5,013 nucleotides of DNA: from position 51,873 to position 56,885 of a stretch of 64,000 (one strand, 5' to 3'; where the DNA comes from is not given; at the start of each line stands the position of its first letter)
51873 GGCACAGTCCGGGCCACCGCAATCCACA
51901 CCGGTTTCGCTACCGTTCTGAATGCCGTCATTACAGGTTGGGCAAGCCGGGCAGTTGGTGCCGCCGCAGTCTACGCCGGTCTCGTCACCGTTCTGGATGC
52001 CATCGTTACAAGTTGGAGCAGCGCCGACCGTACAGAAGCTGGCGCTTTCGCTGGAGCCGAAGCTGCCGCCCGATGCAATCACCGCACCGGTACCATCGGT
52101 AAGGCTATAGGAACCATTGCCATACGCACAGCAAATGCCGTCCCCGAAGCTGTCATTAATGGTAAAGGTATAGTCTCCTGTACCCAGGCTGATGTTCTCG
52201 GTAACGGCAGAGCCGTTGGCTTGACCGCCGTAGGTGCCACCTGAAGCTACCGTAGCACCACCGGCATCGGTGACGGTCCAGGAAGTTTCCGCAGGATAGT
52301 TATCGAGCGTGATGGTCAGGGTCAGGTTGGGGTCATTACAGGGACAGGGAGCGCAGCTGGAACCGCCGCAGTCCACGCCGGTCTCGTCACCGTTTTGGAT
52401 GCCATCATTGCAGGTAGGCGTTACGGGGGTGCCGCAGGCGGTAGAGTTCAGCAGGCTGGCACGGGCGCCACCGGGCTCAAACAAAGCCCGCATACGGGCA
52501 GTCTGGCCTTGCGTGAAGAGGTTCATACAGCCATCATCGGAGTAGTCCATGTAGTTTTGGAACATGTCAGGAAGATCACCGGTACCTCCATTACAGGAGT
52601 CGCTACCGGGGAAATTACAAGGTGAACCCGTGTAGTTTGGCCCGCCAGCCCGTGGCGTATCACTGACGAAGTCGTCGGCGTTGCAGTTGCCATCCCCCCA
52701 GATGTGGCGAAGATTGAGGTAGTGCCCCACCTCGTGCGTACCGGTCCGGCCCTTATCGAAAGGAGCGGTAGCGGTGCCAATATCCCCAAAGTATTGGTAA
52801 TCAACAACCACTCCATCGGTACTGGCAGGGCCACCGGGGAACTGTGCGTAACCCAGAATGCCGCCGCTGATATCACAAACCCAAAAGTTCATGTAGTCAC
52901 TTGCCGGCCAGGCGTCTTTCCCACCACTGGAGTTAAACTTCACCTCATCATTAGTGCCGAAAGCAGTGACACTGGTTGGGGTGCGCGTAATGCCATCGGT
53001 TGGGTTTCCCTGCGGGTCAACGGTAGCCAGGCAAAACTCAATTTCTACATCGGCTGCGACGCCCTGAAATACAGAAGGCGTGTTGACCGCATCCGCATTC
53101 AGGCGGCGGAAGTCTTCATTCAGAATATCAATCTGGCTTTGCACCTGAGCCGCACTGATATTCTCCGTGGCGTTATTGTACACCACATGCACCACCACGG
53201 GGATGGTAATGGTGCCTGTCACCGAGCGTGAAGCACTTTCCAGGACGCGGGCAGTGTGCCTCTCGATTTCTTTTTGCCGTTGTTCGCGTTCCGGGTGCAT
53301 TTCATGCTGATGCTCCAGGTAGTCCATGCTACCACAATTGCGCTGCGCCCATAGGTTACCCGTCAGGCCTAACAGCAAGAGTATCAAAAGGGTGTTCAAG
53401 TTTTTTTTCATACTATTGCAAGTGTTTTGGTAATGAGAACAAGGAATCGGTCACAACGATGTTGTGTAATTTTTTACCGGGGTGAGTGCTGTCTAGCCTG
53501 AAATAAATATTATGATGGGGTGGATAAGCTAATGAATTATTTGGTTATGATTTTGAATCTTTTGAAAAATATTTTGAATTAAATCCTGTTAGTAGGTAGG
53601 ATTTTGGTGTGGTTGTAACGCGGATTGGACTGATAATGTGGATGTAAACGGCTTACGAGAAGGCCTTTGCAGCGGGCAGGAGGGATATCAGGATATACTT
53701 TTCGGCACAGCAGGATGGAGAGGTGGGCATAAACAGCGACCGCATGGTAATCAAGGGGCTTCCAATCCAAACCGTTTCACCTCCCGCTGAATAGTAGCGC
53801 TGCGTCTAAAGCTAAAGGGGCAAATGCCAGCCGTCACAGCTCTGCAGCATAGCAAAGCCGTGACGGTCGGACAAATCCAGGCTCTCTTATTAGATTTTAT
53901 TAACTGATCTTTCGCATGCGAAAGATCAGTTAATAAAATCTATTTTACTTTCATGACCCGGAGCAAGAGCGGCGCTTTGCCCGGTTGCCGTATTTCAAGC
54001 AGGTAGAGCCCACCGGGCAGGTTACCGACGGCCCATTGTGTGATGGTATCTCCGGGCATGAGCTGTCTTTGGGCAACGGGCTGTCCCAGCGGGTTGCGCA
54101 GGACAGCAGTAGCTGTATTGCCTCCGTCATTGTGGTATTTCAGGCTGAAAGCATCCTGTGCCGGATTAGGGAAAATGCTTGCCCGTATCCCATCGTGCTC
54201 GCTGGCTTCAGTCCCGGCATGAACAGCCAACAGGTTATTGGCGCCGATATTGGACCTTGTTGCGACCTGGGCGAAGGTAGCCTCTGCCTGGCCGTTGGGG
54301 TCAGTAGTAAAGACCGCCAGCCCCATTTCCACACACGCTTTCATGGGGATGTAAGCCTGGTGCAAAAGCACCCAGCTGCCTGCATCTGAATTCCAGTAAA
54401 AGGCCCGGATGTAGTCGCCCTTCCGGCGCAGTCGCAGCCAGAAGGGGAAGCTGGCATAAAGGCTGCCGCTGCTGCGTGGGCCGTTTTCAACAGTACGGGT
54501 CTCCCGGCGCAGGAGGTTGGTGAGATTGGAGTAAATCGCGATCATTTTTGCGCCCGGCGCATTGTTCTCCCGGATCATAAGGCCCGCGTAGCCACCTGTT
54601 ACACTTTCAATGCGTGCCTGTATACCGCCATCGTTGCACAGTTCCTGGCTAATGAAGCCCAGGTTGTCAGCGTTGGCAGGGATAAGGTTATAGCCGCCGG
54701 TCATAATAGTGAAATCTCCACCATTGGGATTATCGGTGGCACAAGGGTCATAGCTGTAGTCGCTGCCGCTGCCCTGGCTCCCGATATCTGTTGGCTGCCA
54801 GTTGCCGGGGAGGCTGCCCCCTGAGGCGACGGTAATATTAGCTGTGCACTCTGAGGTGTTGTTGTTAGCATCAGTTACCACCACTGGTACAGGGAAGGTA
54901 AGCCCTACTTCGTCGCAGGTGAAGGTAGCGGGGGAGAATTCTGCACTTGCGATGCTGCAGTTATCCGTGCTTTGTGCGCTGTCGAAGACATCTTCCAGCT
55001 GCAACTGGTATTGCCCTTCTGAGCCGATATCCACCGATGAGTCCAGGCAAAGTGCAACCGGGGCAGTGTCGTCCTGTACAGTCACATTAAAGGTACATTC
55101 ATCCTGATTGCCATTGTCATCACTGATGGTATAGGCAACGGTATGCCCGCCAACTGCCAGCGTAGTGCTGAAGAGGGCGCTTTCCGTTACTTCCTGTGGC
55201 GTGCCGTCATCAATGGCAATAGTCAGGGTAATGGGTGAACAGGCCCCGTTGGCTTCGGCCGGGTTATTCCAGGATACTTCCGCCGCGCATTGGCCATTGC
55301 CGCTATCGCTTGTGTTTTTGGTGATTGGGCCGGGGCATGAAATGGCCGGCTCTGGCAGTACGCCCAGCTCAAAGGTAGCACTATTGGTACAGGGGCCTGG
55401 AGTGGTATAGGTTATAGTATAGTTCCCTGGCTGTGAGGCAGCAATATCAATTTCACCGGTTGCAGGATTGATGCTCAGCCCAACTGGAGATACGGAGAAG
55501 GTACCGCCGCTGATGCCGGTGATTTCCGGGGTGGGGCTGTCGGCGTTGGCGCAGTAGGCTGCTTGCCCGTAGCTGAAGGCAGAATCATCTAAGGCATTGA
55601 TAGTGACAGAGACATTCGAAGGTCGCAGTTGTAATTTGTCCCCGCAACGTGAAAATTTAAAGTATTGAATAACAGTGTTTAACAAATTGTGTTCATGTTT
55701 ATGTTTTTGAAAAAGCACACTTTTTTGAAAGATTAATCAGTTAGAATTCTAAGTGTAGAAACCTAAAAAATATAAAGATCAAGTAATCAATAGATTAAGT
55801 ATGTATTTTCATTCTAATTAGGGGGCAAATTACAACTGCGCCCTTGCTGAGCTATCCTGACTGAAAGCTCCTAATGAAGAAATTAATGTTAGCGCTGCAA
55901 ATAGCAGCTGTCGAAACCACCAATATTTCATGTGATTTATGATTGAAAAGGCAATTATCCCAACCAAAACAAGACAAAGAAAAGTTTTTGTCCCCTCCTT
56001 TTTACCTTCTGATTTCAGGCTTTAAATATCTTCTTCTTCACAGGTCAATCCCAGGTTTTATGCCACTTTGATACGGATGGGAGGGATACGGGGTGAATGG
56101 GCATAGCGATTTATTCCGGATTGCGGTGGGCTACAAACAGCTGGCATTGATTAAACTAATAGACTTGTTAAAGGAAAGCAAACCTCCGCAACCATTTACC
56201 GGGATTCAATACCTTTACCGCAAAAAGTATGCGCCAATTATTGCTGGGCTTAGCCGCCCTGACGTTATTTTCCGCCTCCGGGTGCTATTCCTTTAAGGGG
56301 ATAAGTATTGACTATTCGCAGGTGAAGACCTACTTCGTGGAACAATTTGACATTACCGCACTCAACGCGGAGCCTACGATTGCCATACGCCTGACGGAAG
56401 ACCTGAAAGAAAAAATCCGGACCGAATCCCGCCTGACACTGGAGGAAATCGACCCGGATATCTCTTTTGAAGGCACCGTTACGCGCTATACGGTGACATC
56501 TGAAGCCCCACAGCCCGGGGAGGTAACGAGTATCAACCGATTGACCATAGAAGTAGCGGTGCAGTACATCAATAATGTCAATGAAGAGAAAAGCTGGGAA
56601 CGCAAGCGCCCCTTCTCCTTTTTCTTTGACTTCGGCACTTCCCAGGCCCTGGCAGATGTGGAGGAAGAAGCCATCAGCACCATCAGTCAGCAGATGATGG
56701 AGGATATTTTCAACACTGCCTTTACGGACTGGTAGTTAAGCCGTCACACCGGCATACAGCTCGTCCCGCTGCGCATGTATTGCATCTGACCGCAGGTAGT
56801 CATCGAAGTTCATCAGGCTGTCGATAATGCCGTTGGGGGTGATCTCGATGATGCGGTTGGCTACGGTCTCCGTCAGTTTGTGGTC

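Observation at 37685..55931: Candidate undescribed locus: cluster of giant modular T9SS cargo proteins sharing exchangeable modules, with its own TPR/AraC regulator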

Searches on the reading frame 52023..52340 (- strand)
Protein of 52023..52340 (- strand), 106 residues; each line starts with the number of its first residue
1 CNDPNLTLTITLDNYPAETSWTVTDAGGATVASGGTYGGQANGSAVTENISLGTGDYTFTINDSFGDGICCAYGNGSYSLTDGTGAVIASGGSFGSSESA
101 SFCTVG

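Call 12: search_protein_families(library=pfam, proteins=[window:52023-52340:-], max_evalue=10)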
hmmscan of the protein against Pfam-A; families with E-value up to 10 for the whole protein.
seq(106 aa): 0 families

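Call 33: find_homologous_proteins(query=window:52023-52328:-, max_evalue=0.001)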
Query seq(102 aa) (102 aa): 19 proteins with E <= 0.001 among 30 candidates.
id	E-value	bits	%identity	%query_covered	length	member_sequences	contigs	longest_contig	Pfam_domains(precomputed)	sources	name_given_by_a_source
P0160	2.2e-27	113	60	97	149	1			-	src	-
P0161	4.6e-26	109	61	95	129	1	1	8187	-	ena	-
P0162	2.8e-18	84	45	98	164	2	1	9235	-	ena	-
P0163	2.5e-17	81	44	96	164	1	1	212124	-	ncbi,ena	-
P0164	3.6e-17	80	54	91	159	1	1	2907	-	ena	-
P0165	8.0e-17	79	50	95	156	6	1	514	-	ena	-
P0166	5.0e-16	77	42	95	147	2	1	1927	-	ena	-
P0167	8.6e-16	76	49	83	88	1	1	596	-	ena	-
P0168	1.6e-14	72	49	75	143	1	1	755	-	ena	-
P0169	1.9e-14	72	58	76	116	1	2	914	-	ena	-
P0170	4.2e-13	67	46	96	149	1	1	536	-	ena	-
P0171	2.7e-12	65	67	54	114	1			-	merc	-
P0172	3.0e-10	58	47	48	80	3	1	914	-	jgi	-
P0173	3.2e-10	58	77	42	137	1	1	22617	PF18962.8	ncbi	-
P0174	7.9e-10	57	55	57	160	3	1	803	PF00404.25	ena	-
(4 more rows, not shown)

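Call 39: predict_structure(alignment_id=A3)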
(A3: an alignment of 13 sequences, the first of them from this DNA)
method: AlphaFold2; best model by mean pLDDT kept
length: 102 residues; sequences in the alignment: 13
mean_pLDDT: 92.6   pTM: 0.85
mean pLDDT of the five models: 92.6, 91.8, 84.5, 79.7, 79.6
residues with pLDDT >= 90: 77; 70-90: 24; 50-70: 1; < 50: 0
segments of 3 or more residues with pLDDT < 50: none
pLDDT, mean of each block of 10 residues (from residue 1): 94 95 97 89 95 96 83 93 93 94 73
secondary structure, 60 per line:
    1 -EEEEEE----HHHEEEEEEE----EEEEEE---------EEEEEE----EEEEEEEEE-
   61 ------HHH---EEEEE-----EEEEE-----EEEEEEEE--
elements in order: E2-7 E15-21 E26-31 E41-46 E51-59 E73-77 E83-87 E93-100

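Call 42: fold_search(model_id=the predicted structure, library=pdb)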
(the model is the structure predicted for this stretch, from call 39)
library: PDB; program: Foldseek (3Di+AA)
matches with E <= 10: 908; with E <= 0.001: 1
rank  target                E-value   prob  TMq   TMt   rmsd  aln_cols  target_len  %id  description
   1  8em5_A                6.2e-04  1.00  0.41  0.44   5.8       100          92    8  Mycobacterium thermoresistible MmpS5 (released 2023-09-27)
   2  9mvz_A                1.5e-03  0.99  0.42  0.34   5.8       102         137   11  Tripartite complex of MmpL5-S5-AcpM from Mycolicibacterium smegmatis (released 2025-07-30)
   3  5icu                  2.4e-02  0.96  0.42  0.42   9.2        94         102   17  The crystal structure of CopC from Methylosinus trichosporium OB3b (released 2016-04-06)
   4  9bky_C                2.7e-02  0.25  0.25  0.21  10.6       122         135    8  Crystal structure of a C2 domain from Trichomonas vaginalis (sulfate bound) (released 2024-05-08)
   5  3ajy_A                3.5e-02  0.14  0.23  0.20  13.8       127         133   12  Crystal Structure of Ancestral Congerin Con-anc (released 2011-05-18)
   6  5a52                  4.0e-02  0.28  0.25  0.19   9.6        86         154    9  The crystal structure of Arabidopsis thaliana CAR1 in complex with one calcium ion (released 2016-03-02)
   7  4mls_A                6.8e-02  0.47  0.28  0.35   6.2        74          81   16  Crystal structure of the SpyTag and SpyCatcher-deltaN1 complex (released 2013-11-13)
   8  9bky_A                7.8e-02  0.14  0.24  0.21  10.8       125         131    9  Crystal structure of a C2 domain from Trichomonas vaginalis (sulfate bound) (released 2024-05-08)
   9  9bkw                  9.4e-02  0.16  0.25  0.22  10.4       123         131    8  Crystal structure of a C2 domain from Trichomonas vaginalis (released 2024-05-08)
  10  7jof_C                1.0e-01  0.20  0.28  0.25  11.7       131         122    7  Calcium-bound C2A Domain from Human Dysferlin (released 2021-06-16)
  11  5jia_I                1.1e-01  0.06  0.18  0.12  15.5       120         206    9  The Crystal Structure Of IUS-SPRY Domain From RanBP10 (released 2016-11-09)
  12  5jia_A                1.2e-01  0.06  0.18  0.12  15.6       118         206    8  The Crystal Structure Of IUS-SPRY Domain From RanBP10 (released 2016-11-09)
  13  5a50_A                1.3e-01  0.15  0.24  0.17   9.8        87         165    8  The crystal structure of Arabidopsis thaliana CAR4 in complex with two calcium ions, Zn and Phopho Choline (released 2016-03-02)
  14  7q62_B                1.3e-01  0.10  0.29  0.06  23.2       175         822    8  Structure of TEV cleaved A2ML1 dimer (A2ML1-TT dimer) (released 2022-04-20)
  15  5jia_B                1.3e-01  0.06  0.18  0.12  15.6       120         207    9  The Crystal Structure Of IUS-SPRY Domain From RanBP10 (released 2016-11-09)
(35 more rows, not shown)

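Call 49: find_homologous_proteins(query=A3, max_evalue=0.001)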
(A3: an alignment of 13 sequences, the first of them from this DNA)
Query A3 (13 sequences) (102 aa, profile of the alignment): 678 proteins with E <= 0.001 among 3680 candidates; the best 120 are listed.
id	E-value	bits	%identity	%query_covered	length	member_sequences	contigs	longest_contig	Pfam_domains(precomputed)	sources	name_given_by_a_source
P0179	7.4e-63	228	43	92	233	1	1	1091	-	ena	-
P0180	6.4e-60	219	49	93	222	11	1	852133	-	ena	-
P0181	1.3e-59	218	47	94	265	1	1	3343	-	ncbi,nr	ncbi:MAG TPA: hypothetical protein VNJ07_06440, partial [Chitinophagales bacterium]|nr:hypothetical 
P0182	1.5e-59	218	46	92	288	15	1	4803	-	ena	-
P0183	3.5e-58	213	48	95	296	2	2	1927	-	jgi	-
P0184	2.2e-56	207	47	95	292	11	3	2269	-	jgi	jgi:hypothetical protein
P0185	4.8e-56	206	58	84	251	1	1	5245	-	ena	-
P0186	7.9e-55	202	53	95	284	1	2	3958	PF18962.8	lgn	-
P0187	2.9e-54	200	42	95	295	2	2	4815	-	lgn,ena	-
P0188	1.9e-53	198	47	96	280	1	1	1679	-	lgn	-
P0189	1.2e-51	192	46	90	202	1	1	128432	-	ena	-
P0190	2.8e-50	188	62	97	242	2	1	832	-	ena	-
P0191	2.9e-48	181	43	96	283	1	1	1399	-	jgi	-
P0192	1.4e-47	179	44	93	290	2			-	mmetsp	mmetsp:Transcript_18782/g.40687 ORF Transcript_18782/g.40687 Transcript_18782/m.40687 type:complete 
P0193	3.2e-46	174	57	97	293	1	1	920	PF10342.16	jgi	-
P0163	4.4e-44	167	44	96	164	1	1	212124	-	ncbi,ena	-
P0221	9.9e-39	150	56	97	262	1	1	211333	-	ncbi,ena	-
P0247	2.7e-35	139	50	98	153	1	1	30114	-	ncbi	-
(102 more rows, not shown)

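Call 60: search_solved_structures(query=A3, max_evalue=10)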
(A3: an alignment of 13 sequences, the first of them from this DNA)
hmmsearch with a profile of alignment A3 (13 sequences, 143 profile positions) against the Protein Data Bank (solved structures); distinct sequences matched with E-value up to 10: 0.

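Call 75: list_cluster_members(proteins=[P0192, P0180, P0163, P0221, P0247, P0005])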
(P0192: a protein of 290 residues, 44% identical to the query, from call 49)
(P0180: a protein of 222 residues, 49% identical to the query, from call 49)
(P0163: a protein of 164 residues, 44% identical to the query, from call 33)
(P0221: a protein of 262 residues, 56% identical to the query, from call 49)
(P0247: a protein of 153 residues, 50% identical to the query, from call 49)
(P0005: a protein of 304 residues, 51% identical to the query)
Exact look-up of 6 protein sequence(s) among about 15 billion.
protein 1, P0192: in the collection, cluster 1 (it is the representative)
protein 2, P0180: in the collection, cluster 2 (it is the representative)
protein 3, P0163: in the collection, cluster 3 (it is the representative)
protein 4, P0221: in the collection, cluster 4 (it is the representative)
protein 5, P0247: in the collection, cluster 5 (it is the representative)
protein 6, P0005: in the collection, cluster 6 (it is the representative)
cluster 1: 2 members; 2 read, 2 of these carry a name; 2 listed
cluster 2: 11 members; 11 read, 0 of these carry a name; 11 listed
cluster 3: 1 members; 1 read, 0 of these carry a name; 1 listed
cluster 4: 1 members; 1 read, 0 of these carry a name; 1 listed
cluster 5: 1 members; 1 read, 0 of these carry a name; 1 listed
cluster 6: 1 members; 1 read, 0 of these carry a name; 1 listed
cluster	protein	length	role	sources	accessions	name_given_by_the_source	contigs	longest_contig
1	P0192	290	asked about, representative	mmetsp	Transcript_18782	Transcript_18782/g.40687 ORF Transcript_18782/g.40687 Transcript_18782/m.40687 ...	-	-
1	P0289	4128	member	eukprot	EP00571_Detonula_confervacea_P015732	CAMPEP_0172298006 /NCGR_PEP_ID=MMETSP1058-20130122/832_1 /TAXON_ID=83371 ...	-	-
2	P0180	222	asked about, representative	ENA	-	-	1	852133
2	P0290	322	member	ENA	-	-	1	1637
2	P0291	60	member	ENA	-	-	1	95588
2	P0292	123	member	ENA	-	-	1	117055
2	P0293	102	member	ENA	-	-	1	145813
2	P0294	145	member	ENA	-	-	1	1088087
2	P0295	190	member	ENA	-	-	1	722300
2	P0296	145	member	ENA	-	-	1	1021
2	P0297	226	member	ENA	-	-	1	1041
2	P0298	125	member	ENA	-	-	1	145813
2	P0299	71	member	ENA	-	-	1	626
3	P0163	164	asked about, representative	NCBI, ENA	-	-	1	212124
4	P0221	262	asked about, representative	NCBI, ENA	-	-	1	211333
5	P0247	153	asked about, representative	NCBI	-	-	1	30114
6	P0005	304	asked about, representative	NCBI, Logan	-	-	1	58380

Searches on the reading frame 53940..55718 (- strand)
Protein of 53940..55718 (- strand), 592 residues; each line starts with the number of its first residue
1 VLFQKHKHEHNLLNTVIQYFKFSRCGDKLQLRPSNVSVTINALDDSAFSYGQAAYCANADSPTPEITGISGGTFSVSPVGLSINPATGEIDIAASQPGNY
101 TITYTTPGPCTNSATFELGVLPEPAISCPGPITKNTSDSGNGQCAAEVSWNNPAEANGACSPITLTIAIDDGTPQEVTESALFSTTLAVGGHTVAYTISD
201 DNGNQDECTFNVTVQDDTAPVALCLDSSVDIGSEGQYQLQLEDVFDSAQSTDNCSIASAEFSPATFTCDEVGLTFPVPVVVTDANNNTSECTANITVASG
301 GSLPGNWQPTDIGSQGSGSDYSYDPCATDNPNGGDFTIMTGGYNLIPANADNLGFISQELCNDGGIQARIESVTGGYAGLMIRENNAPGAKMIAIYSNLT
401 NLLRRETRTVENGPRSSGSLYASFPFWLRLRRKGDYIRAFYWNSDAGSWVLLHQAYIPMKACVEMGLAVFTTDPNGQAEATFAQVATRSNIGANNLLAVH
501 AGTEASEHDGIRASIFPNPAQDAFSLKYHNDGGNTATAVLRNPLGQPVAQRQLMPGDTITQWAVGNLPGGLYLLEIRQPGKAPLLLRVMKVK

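Call 3: search_protein_families(library=pfam, proteins=[window:53940-55718:-], max_evalue=0.01)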
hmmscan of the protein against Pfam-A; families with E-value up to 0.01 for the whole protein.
window:53940-55718:- (592 aa): 5 families
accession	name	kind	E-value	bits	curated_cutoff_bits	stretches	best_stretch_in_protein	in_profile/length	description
PF02494.22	HYR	-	2.5e-08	34.6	21.7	1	174-214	41-81/81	HYR domain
PF18962.6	Por_Secre_tail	-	1.5e-06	28.9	27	1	515-578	1-64/75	Secretion system C-terminal sorting domain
PF16403.11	Bact_surface_Ig-like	-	0.00047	20.6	27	0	88-107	39-56/71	Bacterial surface protein, Ig-like domain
PF07622.18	DUF1583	-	0.005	16.6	22.9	1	428-489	173-235/256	Protein of unknown function (DUF1583) C domain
PF07081.18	DUF1349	-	0.008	16.3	32.4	0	424-484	115-173/179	Protein of unknown function (DUF1349)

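Call 6: search_protein_families(library=ncbifam, proteins=[window:53940-55718:-], max_evalue=0.01)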
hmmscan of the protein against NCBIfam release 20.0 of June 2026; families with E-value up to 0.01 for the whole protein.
window:53940-55718:- (592 aa): 1 family
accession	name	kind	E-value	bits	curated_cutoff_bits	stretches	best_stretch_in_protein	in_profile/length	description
TIGR04183.1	Por_Secre_tail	domain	1.5e-05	24.9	23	1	515-581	1-63/72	T9SS type A sorting domain-containing protein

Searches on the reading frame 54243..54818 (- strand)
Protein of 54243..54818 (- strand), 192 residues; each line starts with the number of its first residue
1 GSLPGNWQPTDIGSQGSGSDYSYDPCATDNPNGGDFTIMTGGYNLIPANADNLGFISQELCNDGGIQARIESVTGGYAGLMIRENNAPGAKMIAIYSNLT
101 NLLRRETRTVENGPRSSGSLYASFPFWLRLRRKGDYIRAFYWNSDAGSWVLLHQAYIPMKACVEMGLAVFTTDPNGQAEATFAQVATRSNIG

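Call 12: search_protein_families(library=pfam, proteins=[window:54243-54818:-], max_evalue=10)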
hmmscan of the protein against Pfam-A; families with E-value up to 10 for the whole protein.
seq(192 aa): 2 families
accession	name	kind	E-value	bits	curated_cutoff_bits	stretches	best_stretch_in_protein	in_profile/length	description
PF07622.18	DUF1583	-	0.0012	18.6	22.9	1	128-189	173-235/256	Protein of unknown function (DUF1583) C domain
PF07081.18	DUF1349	-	0.0018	18.4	32.4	1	123-185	114-174/179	Protein of unknown function (DUF1349)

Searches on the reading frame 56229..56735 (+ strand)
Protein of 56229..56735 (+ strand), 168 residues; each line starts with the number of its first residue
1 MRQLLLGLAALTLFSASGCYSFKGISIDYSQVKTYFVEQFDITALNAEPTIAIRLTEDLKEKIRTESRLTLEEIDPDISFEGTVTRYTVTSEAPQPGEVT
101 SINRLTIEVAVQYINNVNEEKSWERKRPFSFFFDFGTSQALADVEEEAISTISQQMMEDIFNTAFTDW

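Call 58: search_protein_families(library=pfam, proteins=[window:56229-56735:+], max_evalue=0.001)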
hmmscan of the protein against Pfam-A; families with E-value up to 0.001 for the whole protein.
window:56229-56735:+ (168 aa): 1 family
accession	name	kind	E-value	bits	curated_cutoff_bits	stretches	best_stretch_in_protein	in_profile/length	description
PF04390.17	LptE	-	2.2e-12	48.1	23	1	34-162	3-116/118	Lipopolysaccharide-assembly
